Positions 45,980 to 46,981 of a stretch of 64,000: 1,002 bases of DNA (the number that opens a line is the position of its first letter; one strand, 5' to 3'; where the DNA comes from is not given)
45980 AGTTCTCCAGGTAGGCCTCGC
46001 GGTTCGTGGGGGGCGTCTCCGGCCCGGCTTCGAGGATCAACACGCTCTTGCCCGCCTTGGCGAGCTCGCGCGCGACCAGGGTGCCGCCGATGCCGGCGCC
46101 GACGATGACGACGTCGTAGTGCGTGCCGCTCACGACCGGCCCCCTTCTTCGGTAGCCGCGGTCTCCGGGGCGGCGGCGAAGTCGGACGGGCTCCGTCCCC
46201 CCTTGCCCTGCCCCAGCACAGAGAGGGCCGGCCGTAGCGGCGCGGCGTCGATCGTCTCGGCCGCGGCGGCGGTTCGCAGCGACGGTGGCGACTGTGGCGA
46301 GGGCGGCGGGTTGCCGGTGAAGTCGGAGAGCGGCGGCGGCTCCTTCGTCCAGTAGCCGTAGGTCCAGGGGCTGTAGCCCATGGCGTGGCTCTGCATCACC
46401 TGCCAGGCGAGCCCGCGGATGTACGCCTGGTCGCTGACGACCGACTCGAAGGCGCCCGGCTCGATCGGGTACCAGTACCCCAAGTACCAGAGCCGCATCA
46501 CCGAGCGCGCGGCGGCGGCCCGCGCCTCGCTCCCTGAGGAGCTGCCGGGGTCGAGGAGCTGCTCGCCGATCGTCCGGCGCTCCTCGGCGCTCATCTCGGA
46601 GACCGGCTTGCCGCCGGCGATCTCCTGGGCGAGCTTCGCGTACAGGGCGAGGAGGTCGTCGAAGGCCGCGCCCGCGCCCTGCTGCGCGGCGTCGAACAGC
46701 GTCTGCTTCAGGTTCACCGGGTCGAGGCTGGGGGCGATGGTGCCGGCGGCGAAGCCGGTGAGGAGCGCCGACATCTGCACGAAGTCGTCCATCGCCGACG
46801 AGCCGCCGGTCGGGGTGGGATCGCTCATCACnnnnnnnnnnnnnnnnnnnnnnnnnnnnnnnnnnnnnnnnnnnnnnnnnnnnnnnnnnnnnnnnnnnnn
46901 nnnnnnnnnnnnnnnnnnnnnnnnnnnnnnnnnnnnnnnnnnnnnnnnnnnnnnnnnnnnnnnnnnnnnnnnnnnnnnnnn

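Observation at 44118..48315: Translationally coupled three-gene operon: Cys-rich CXXCH lipoprotein, aromatic-rich 232-aa protein, GMC flavoprotein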

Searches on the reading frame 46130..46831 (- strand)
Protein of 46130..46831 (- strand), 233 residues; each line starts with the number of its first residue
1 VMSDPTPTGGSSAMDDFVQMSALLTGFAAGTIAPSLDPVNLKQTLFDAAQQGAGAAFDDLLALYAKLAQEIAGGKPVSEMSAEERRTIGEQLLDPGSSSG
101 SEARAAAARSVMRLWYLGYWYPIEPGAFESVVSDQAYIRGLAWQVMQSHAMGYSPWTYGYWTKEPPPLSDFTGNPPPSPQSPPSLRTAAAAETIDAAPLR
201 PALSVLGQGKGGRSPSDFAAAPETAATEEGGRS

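Call 3: search_protein_families(library=pfam, proteins=[window:46130-46831:-], max_evalue=0.1)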
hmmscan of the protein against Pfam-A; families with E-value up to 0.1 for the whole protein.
window:46130-46831:- (233 aa): 1 family
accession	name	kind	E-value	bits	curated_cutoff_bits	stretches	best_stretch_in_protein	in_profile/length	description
PF13320.12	GH123_cat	-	0.0048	16.7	23.1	1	112-172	224-282/324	Glycoside hydrolase 123, catalytic domain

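Call 4: search_protein_families(library=ncbifam, proteins=[window:46130-46831:-], max_evalue=0.1)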
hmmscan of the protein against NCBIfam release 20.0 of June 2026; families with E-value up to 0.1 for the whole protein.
window:46130-46831:- (233 aa): 0 families

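Call 18: search_protein_families(library=pfam, alignment_id=A2, max_evalue=1)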
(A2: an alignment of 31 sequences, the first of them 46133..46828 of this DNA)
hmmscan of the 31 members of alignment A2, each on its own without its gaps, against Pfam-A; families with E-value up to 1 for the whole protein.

A. member 1, window:46133-46828:- (232 aa): 2 families
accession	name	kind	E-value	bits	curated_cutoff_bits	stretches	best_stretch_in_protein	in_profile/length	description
PF13320.12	GH123_cat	-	0.0048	16.7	23.1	1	111-171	224-282/324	Glycoside hydrolase 123, catalytic domain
PF12318.13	FAD-SLDH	-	0.79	10.4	24.2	0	10-164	35-163/163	Membrane bound FAD containing D-sorbitol dehydrogenase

B. families by the number of members that match (of 31 scanned): 8 families
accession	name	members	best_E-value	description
PF12318.13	FAD-SLDH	19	3.3e-06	Membrane bound FAD containing D-sorbitol dehydrogenase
PF13320.12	GH123_cat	2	0.0048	Glycoside hydrolase 123, catalytic domain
PF20245.3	DUF6600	1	0.02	Family of unknown function (DUF6600)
PF24625.1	DUF7626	1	0.031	Domain of unknown function (DUF7626)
PF09052.15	SipA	1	0.056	SipA N-terminal domain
PF12191.14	stn_TNFRSF12A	1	0.057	Tumour necrosis factor receptor stn_TNFRSF12A_TNFR domain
PF18857.6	LPD38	1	0.06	Large polyvalent protein associated domain 38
PF16597.10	Thyroglob_assoc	1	0.12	Thyroglobulin_1 repeat associated disordered domain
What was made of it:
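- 46130..46828 (-): Gene B: 232-aa gamma-like small subunit without a Tat signal. Residues ~175-232 are a Pro/Ala/Ser-rich tail specific to this subclade. PF12318 is hit by 19 of 31 homologues (call 18).
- On FAD-dependent dehydrogenase complexes (BcGDH / FDH / SLDH type): However, 19 of 31 homologues hit PF12318 (best 3e-6; call 18).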

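Call 20: search_solved_structures(query=A2, max_evalue=10, show_alignments=2)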
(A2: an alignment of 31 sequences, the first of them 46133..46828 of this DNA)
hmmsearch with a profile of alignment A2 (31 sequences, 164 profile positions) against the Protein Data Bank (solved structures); distinct sequences matched with E-value up to 10: 4.
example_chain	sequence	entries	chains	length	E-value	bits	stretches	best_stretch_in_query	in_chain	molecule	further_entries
6a2u_A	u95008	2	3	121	0.25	14.7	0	66-119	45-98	Twin-arginine translocation pathway signal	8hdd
8grj_A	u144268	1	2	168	0.79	13.1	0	67-119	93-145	twin-arginine translocation pathway signal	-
5nkm_E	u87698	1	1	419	1.7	12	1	16-73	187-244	Protein smg-8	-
5nkk_A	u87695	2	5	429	1.7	12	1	16-73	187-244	Protein smg-8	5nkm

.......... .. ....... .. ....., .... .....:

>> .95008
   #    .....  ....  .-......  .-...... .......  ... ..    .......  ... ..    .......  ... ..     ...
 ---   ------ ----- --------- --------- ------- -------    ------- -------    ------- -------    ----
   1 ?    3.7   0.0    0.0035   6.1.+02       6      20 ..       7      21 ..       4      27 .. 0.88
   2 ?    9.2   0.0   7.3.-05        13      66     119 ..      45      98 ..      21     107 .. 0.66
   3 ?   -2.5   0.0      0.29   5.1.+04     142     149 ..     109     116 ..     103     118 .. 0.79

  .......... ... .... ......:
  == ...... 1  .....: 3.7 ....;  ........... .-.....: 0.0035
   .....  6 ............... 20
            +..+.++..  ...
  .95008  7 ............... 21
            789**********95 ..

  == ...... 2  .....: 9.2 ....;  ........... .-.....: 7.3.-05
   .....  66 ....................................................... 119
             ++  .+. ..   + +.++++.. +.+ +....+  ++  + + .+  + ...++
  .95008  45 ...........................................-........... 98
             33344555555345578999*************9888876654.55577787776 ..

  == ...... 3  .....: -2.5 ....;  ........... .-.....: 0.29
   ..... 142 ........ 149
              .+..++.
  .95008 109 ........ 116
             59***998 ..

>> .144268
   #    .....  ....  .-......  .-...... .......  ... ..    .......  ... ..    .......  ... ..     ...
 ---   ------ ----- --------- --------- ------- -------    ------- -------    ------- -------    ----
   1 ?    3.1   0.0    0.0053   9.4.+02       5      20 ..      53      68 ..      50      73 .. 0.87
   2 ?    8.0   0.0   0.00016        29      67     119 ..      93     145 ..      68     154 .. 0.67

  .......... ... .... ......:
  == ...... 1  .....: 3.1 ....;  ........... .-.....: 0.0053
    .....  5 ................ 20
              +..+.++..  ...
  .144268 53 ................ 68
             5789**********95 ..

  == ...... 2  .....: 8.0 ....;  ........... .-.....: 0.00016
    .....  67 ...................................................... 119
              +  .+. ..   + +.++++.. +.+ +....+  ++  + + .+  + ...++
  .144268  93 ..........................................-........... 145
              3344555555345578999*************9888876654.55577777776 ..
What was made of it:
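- Motifs colinear with 6a2u_A (call 20).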

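Call 23: find_homologous_proteins(query=window:46133-46828:-)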
Query window:46133-46828:- (232 aa): 52 proteins with E <= 0.001 among 8000 candidates.
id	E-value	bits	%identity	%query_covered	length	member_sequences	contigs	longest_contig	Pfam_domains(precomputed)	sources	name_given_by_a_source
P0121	1.9e-146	504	100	100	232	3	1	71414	-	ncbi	-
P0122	6.8e-123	427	86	100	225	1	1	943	-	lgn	-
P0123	6.6e-105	368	79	94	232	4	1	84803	-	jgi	jgi:hypothetical protein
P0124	2.7e-102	359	80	88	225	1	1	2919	-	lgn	-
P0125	4.5e-102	359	77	95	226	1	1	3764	-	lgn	-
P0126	1.2e-93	331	75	96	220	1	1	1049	-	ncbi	-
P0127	3.0e-78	281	63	99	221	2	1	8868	-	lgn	-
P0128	2.3e-77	278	76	75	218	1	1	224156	-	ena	-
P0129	5.4e-75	270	64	89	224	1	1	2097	-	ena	-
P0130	7.9e-75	270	64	94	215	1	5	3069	-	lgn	-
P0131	1.8e-73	265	61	94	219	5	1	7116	-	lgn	-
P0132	2.7e-73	264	61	89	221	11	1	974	-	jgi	jgi:hypothetical protein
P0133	2.1e-71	258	61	94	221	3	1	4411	-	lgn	-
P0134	3.1e-70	254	61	94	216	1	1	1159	-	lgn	-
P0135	5.5e-70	254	60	89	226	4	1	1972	-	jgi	jgi:hypothetical protein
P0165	4.6e-30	123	44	71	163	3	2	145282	-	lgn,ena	-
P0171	2.0e-22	98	40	73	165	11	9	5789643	-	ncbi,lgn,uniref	ncbi:sorbitol dehydrogenase [Pseudomonas sp. BNK-43-a]|uniref:sorbitol dehydrogenase n=1 Tax=unclass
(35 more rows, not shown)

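Call 82: find_encoding_contigs(protein=P0171, flank=6000, max_places=3)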
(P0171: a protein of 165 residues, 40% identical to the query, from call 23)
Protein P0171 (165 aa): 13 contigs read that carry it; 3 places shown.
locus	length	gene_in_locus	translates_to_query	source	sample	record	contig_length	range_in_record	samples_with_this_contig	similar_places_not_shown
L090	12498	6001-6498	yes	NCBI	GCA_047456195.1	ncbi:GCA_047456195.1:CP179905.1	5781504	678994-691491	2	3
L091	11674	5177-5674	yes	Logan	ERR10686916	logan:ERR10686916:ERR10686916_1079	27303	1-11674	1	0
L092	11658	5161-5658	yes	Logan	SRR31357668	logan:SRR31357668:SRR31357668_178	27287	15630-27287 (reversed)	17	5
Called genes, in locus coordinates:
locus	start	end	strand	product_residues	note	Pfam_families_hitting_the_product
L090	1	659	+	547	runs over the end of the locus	PF01266:DAO (weak), PF06039:Mqo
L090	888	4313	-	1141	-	-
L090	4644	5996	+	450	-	-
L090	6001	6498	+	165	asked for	-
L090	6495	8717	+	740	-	PF00890:FAD_binding_2 (faint), PF01266:DAO (weak), PF01946:Thi4 (faint), PF13450:NAD_binding_8 (weak), PF00732:GMC_oxred_N, PF05199:GMC_oxred_C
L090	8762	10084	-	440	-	PF00324:AA_permease, PF13520:AA_permease_2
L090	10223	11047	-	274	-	PF00795:CN_hydrolase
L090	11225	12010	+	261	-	PF00196:GerE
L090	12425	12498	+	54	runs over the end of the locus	-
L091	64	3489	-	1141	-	-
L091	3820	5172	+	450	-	-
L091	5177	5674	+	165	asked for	-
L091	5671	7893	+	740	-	PF00890:FAD_binding_2 (faint), PF01266:DAO (weak), PF01946:Thi4 (faint), PF13450:NAD_binding_8 (weak), PF00732:GMC_oxred_N, PF05199:GMC_oxred_C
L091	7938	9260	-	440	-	PF00324:AA_permease, PF13520:AA_permease_2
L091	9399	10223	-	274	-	PF00795:CN_hydrolase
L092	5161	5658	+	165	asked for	-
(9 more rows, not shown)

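Call 83: find_encoding_contigs(protein=P0165, flank=6000, max_places=2)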
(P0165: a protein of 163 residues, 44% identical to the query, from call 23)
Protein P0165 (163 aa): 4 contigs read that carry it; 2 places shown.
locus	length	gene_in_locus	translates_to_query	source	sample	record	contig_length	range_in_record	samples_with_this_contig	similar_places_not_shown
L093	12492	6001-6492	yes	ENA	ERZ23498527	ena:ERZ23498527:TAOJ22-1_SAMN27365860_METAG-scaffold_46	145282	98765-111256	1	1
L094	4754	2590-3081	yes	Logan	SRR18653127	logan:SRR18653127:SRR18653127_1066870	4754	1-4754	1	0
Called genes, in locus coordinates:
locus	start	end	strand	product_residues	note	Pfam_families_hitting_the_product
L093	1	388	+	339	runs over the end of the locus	PF00356:LacI, PF00532:Peripla_BP_1, PF13407:Peripla_BP_4, PF13377:Peripla_BP_3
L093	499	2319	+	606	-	PF00128:Alpha-amylase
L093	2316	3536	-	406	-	-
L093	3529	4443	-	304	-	PF08282:Hydrolase_3 (weak)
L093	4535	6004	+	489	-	-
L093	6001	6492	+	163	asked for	-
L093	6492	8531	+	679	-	PF00732:GMC_oxred_N, PF05199:GMC_oxred_C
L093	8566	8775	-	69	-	PF13460:NAD_binding_10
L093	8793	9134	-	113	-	PF02798:GST_N, PF13417:GST_N_3, PF13409:GST_N_2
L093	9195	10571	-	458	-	PF00171:Aldedh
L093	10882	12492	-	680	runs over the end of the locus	PF00724:Oxidored_FMN, PF00070:Pyr_redox (weak), PF07992:Pyr_redox_2, PF12831:FAD_oxidored (faint), PF13450:NAD_binding_8, PF22620:OYE-like_second_a-b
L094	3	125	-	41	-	?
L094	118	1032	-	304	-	PF08282:Hydrolase_3 (weak)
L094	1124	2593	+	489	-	-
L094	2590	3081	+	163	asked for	-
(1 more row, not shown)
